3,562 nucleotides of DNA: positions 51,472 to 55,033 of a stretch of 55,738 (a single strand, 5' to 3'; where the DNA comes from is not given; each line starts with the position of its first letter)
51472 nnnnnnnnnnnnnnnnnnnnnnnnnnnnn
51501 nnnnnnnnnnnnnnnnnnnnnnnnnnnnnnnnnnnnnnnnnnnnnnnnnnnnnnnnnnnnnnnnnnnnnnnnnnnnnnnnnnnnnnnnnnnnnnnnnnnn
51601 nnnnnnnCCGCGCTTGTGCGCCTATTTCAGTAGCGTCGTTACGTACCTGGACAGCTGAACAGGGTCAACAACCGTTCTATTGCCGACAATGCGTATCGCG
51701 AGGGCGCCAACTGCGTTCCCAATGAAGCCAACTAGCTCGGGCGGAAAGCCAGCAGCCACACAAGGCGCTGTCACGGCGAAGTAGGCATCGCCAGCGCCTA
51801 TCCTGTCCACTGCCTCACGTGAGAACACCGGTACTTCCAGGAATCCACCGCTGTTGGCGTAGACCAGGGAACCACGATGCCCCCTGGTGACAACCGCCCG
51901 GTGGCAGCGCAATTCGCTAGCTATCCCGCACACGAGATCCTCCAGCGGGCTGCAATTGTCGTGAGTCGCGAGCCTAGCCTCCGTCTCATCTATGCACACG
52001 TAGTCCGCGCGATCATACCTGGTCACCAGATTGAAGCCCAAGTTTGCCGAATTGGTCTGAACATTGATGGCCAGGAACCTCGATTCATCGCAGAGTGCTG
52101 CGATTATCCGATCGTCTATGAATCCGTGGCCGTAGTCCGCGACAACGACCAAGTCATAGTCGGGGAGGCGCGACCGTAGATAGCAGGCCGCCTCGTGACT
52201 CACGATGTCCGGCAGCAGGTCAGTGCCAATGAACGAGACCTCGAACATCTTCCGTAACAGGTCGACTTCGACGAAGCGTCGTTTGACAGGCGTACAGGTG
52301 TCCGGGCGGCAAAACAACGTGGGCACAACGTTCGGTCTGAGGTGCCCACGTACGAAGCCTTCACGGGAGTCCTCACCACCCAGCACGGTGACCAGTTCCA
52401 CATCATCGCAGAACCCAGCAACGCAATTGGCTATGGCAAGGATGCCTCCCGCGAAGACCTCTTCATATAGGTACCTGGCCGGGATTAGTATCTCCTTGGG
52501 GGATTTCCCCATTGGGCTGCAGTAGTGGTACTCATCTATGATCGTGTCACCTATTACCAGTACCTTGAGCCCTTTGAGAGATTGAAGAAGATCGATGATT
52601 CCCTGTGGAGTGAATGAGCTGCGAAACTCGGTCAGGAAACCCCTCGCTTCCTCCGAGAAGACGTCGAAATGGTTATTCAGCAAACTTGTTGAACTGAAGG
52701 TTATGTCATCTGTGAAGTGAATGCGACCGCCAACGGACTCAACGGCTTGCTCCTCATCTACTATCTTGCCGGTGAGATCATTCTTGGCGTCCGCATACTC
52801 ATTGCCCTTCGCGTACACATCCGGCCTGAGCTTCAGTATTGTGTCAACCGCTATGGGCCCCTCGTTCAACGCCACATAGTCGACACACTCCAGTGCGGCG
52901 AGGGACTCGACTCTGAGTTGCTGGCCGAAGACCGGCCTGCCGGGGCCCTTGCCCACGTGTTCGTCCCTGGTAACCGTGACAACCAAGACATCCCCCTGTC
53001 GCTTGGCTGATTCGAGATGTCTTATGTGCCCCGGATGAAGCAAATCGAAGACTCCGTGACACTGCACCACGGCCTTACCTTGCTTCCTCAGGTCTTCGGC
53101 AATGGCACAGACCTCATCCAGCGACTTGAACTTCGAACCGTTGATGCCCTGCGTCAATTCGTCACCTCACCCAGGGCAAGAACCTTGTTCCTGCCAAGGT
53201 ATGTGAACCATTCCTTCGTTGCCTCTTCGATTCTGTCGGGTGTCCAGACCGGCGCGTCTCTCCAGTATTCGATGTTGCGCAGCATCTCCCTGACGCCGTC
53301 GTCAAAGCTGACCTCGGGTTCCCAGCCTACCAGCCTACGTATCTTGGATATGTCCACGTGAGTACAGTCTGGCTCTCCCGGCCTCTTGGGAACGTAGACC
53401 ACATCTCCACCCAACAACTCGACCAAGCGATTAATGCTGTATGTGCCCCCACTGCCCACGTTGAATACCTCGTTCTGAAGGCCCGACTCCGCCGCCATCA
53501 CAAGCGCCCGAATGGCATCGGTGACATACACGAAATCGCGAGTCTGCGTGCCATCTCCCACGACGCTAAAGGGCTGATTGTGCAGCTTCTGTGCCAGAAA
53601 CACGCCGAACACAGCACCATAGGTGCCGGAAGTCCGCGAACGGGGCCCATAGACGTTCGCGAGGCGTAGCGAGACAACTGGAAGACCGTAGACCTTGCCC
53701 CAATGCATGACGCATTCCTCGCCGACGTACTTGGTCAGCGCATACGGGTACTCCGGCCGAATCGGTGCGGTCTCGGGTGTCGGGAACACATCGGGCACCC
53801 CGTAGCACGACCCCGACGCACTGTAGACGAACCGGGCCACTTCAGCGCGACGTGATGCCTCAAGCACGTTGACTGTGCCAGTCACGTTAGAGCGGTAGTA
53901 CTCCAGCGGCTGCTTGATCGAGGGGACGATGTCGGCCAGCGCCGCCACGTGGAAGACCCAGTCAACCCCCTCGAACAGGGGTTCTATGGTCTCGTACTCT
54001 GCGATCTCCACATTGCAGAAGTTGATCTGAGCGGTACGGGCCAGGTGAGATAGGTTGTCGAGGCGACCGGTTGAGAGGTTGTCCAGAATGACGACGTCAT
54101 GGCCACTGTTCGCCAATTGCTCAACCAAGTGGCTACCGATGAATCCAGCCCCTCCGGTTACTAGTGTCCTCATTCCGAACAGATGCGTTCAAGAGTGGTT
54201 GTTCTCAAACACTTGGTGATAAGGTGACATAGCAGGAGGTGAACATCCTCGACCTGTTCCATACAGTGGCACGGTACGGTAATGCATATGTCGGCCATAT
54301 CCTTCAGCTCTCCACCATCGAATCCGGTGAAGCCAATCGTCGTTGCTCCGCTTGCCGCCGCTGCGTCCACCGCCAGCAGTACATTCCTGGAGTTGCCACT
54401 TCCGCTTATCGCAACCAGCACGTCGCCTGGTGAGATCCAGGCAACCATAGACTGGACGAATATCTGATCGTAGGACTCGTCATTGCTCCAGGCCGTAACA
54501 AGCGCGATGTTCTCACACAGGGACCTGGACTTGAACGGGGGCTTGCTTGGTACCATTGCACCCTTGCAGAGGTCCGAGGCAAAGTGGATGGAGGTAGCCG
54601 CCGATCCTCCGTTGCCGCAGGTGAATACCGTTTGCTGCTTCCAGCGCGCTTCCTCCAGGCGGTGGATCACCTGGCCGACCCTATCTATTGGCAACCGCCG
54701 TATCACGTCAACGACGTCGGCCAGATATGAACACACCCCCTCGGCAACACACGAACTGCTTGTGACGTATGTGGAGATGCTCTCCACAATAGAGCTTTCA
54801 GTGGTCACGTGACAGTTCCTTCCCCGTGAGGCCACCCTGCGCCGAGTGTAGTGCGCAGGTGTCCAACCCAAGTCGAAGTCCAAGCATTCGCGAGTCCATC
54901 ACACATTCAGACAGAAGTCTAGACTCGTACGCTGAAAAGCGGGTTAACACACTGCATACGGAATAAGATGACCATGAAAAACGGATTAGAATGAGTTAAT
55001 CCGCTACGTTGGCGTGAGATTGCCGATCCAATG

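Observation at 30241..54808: Candidate undescribed surface-glycosylation system built on GT-C enzymes and an unusual monosaccharide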

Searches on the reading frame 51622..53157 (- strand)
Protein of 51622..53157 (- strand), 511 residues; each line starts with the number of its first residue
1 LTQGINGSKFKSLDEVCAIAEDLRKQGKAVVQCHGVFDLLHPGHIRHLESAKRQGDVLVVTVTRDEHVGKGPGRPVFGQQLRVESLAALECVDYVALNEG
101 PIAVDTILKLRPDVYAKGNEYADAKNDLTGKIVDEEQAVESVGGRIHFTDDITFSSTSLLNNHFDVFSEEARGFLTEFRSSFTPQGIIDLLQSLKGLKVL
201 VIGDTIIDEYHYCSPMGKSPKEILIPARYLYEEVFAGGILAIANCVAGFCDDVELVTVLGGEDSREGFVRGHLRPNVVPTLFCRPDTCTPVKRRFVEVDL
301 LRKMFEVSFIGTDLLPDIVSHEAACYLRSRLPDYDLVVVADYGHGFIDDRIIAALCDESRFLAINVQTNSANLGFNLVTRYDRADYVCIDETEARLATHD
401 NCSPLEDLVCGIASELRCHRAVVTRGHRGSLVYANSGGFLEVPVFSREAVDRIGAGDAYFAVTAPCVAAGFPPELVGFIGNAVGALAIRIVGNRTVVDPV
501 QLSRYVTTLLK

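Call 5: search_protein_families(library=pfam, proteins=[window:51622-53157:-], max_evalue=0.01)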
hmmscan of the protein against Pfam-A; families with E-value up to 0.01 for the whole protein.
window:51622-53157:- (511 aa): 2 families
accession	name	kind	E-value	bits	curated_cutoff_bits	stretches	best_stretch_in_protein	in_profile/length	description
PF00294.29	PfkB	-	1.1e-14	54.9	25.8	1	198-493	3-295/302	pfkB family carbohydrate kinase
PF01467.32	CTP_transf_like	-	8.4e-13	49.1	21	1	34-130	3-100/133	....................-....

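Call 6: search_protein_families(library=ncbifam, proteins=[window:51622-53157:-], max_evalue=0.00001)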
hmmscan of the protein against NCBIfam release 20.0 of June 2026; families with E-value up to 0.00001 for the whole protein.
window:51622-53157:- (511 aa): 9 families
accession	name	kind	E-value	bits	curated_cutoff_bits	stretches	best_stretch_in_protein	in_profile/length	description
NF008454.0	PRK11316.1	equivalog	4.9e-41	140.8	521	2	12-150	324-457/475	bifunctional D-glycero-beta-D-manno-heptose-7-phosphate kinase/D-glycero-beta-D-manno-heptose 1-phosphate adenylyltransferase HldE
TIGR02199.1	rfaE_dom_II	equivalog_domain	7.1e-30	103.7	181.5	1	19-158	2-136/144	D-glycero-beta-D-manno-heptose 1-phosphate adenylyltransferase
TIGR02198.1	rfaE_dom_I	equivalog_domain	3e-26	92.3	345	1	191-496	2-305/315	D-glycero-beta-D-manno-heptose-7-phosphate kinase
TIGR00125.1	cyt_tran_rel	domain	4e-12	46.1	27.7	1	33-94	4-64/65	adenylyltransferase/cytidyltransferase family protein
TIGR04382.1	myo_inos_iolC_N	equivalog_domain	5.9e-08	32.3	300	1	419-489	221-291/309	5-dehydro-2-deoxygluconokinase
TIGR01518.1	g3p_cytidyltrns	equivalog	1.2e-07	31.9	165.4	1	33-120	3-91/125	glycerol-3-phosphate cytidylyltransferase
TIGR02152.1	D_ribokin_bact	equivalog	1.4e-06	27.9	299.65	1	382-494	174-287/298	ribokinase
NF041332.1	KDG_KDGal_kin_Halo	equivalog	5.1e-06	26.1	440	1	405-503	210-307/320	bifunctional 2-dehydro-3-deoxygluconokinase/2-dehydro-3-deoxygalactonokinase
TIGR03168.1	1-PFK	subfamily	9.5e-06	24.7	216.4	0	416-492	211-286/305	hexose kinase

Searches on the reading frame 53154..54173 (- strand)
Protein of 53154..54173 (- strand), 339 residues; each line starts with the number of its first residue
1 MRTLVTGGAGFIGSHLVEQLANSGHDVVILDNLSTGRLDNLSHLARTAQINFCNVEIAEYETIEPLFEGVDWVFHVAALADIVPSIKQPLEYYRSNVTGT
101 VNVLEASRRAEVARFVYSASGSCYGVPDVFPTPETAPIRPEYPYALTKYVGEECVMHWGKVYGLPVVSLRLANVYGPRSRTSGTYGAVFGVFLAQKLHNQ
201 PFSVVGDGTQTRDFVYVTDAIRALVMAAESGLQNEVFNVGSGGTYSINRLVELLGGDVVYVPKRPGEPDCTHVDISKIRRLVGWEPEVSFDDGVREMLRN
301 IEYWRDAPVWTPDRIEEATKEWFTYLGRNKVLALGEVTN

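Call 5: search_protein_families(library=pfam, proteins=[window:53154-54173:-], max_evalue=0.01)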
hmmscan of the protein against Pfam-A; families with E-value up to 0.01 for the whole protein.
window:53154-54173:- (339 aa): 10 families
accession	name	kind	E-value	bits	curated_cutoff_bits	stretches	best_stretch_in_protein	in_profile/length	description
PF01370.27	Epimerase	-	4.3e-62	210.1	20.9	1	4-240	2-240/240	NAD dependent epimerase/dehydratase family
PF16363.11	GDP_Man_Dehyd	-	1.3e-59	202.8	27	1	4-297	1-332/332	GDP-mannose 4,6 dehydratase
PF01073.25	3Beta_HSD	-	1e-24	87.5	22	1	4-232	1-233/280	3-beta hydroxysteroid dehydrogenase/isomerase family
PF02719.21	Polysacc_synt_2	-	3e-18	66.4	20.2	1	4-254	2-243/293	Polysaccharide biosynthesis protein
PF07993.18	NAD_binding_4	-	4e-14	52.8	20.1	1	61-181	80-213/258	Male sterility protein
PF04321.23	RmlD_sub_bind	-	7.2e-12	45.4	27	1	1-230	1-199/287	RmlD substrate binding domain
PF13460.12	NAD_binding_10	-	1.9e-10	41.3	27.2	1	7-140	1-119/184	NAD(P)H-binding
PF05368.20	NmrA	-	7e-07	29.6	27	1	4-123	6-110/298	NmrA-like family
PF08659.16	KR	-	0.00011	22.6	22.6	1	4-122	4-138/180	KR domain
PF00106.31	adh_short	-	0.00033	20.6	26.6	1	4-70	4-71/195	short chain dehydrogenase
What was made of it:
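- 53154..54173 (-): SDR1: GalE-like nucleotide-sugar epimerase/reductase. Epimerase E 4e-62 (call 5).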

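Call 6: search_protein_families(library=ncbifam, proteins=[window:53154-54173:-], max_evalue=0.00001)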
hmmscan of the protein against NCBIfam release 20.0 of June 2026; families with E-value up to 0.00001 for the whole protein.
window:53154-54173:- (339 aa): 31 families (the best 25 are shown)
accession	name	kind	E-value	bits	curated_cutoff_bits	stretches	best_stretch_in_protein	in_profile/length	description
TIGR01179.1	galE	equivalog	2.2e-55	187.8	262.3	2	3-178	2-180/332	UDP-glucose 4-epimerase GalE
TIGR01181.1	dTDP_gluc_dehyt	equivalog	1.6e-50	172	365.1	1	3-299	2-309/321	dTDP-glucose 4,6-dehydratase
TIGR04180.1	EDH_00030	hypoth_equivalog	7.6e-45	153.2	475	1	4-255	2-253/297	NAD-dependent 4,6-dehydratase LegB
NF011728.1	PRK15181.1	equivalog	1.6e-44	152.3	760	1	2-299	17-335/348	Vi polysaccharide biosynthesis UDP-N-acetylglucosaminuronic acid C-4 epimerase TviC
NF007582.0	PRK10217.1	equivalog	6.8e-35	120.8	698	1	2-298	3-328/355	dTDP-glucose 4,6-dehydratase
NF007490.0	PRK10084.1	subfamily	2.7e-34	118.7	649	2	134-311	157-341/361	dTDP-glucose 4,6-dehydratase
TIGR02197.1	heptose_epim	equivalog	1.2e-33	116.6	274.6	1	4-300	2-312/316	ADP-glyceromanno-heptose 6-epimerase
NF007956.0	PRK10675.1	subfamily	1.1e-31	110.3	394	1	1-160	1-165/338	UDP-glucose 4-epimerase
NF042422.1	oxyalk_red_OleD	equivalog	1.8e-23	83.5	580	1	1-229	1-216/329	2-alkyl-3-oxoalkanoate reductase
TIGR03466.1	HpnA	hypoth_equivalog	8.4e-22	77.5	367.65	1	1-197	1-193/327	hopanoid-associated sugar epimerase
NF042423.1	oxyalk_red_Shew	equivalog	1e-20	74.1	580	1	2-235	10-228/331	2-alkyl-3-oxoalkanoate reductase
NF047922.1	GDPFucSynFcl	equivalog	1.3e-18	67.5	500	1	2-298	4-298/308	GDP-L-fucose synthase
NF008360.0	PRK11150.1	equivalog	5.4e-16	58.7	452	1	4-249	3-245/310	ADP-glyceromanno-heptose 6-epimerase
NF008872.0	PRK11908.1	equivalog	6e-15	55.1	294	1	2-253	3-266/349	bifunctional UDP-4-keto-pentose/UDP-xylose synthase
NF052578.1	StrlDmthSdmBMthl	equivalog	1.2e-14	54.9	600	1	1-254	1-241/328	sterol demethylase protein SdmB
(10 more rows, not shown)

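Call 31: search_solved_structures(query=window:53154-54173:-, max_evalue=1e-20)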
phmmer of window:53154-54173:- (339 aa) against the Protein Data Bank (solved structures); distinct sequences matched with E-value up to 1e-20: 82 (the best 60 are shown).
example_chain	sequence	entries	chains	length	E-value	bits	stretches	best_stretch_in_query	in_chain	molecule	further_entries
4zrm_A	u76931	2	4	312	1.4e-60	208.8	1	1-305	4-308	UDP-glucose 4-epimerase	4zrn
7ys8_A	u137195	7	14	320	9.7e-57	196.2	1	1-305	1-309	UDP-glucose 4-epimerase | UDP-glucose 4-epimerase along with EC 5.1.3.2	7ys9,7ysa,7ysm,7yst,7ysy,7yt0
6dnt_A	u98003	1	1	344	3e-48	168.3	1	3-298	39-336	NAD-dependent epimerase/dehydratase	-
6bwl_A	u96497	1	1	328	3.7e-46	161.4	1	1-296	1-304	Pal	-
6wjb_A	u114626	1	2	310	7.2e-45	157.2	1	2-254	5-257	NAD-dependent epimerase/dehydratase family protein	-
4m55_A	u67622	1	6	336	1.1e-44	156.6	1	2-299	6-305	UDP-glucuronic acid decarboxylase 1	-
3ruc_A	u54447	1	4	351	1.7e-44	156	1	4-295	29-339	WbgU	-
1sb8_A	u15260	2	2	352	3e-44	155.2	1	4-294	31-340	wbpP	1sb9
3ru7_A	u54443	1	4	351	3.4e-44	155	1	4-295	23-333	WbgU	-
3ru9_A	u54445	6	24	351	3.4e-44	154.9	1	4-294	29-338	WbgU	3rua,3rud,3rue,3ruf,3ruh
4lk3_A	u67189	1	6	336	3.8e-44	154.8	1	2-299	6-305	UDP-glucuronic acid decarboxylase 1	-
4gll_A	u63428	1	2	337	3.8e-44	154.8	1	2-299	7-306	UDP-glucuronic acid decarboxylase 1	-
3lu1_A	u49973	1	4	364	3.9e-44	154.8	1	4-294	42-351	WbgU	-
2b69_A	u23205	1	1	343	4.8e-44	154.5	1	2-298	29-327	UDP-glucuronate decarboxylase 1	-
6wj9_A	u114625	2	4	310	6.6e-44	154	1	2-254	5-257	NAD-dependent epimerase/dehydratase family protein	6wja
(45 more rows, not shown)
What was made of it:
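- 53154..54173 (-): Best PDB relatives are UDP-glucose 4-epimerases 4zrm and 7ys8 (call 31). heptose_epim scores 116 bits against a cut-off of 274 (call 6).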

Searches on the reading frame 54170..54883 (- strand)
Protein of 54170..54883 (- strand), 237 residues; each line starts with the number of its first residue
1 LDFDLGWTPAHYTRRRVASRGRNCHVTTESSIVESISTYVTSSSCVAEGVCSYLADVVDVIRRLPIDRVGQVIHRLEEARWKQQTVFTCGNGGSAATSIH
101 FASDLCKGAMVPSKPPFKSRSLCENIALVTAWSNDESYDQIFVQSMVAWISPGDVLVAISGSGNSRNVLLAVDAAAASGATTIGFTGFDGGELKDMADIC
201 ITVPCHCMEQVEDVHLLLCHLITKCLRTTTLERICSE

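Call 5: search_protein_families(library=pfam, proteins=[window:54170-54883:-], max_evalue=0.01)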
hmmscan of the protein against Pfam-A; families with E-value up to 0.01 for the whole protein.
window:54170-54883:- (237 aa): 2 families
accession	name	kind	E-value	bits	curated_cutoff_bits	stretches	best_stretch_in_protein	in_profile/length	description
PF13580.11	SIS_2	-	3.4e-16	60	27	1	65-187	17-138/138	SIS domain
PF01380.27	SIS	-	4.8e-09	36.5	25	1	139-204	40-105/131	SIS domain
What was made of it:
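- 54170..54883 (-): GmhA-type sedoheptulose-7-P isomerase (start may be GTG 54808). SIS_2 E 3e-16 (call 5).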

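Call 6: search_protein_families(library=ncbifam, proteins=[window:54170-54883:-], max_evalue=0.00001)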
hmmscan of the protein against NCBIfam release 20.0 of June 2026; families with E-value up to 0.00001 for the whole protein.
window:54170-54883:- (237 aa): 10 families
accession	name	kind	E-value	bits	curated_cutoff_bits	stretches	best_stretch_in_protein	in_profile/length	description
TIGR00441.1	gmhA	equivalog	3e-32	111.8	209.45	1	82-226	10-153/154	D-sedoheptulose 7-phosphate isomerase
NF010546.0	PRK13936.1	equivalog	1e-31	110.2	276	1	69-229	29-191/197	phosphoheptose isomerase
NF010547.0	PRK13938.1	equivalog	1.1e-29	103.6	320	1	82-224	44-185/196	D-sedoheptulose 7-phosphate isomerase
NF001628.0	PRK00414.1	equivalog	1.1e-26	93.7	265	1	75-224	36-184/192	D-sedoheptulose 7-phosphate isomerase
NF008138.0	PRK10886.1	equivalog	1.1e-24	87.3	352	1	69-224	27-188/196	DnaA initiator-associating protein DiaA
TIGR03127.2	RuMP_HxlB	equivalog_domain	1.6e-08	34.6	160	1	149-209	69-129/178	6-phospho-3-hexuloisomerase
NF041755.1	RuMP_HxlAB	equivalog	1.2e-06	27.8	500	1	149-212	285-346/391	bifunctional 3-hexulose-6-phosphate synthase/6-phospho-3-hexuloisomerase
NF040776.2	AlsR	equivalog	1.4e-06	27.4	400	1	137-205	160-229/279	transcriptional repressor AlsR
NF008458.0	PRK11337.1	equivalog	1.9e-06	27.1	378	1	138-205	173-241/293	MurR/RpiR family transcriptional regulator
NF008590.0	PRK11557.1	equivalog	3.8e-06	26.5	355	1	146-201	173-228/282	MurR/RpiR family transcriptional regulator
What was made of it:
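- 54170..54883 (-): TIGR00441 gmhA 3e-32, 111.8 bits against a cut-off of 209 (call 6).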
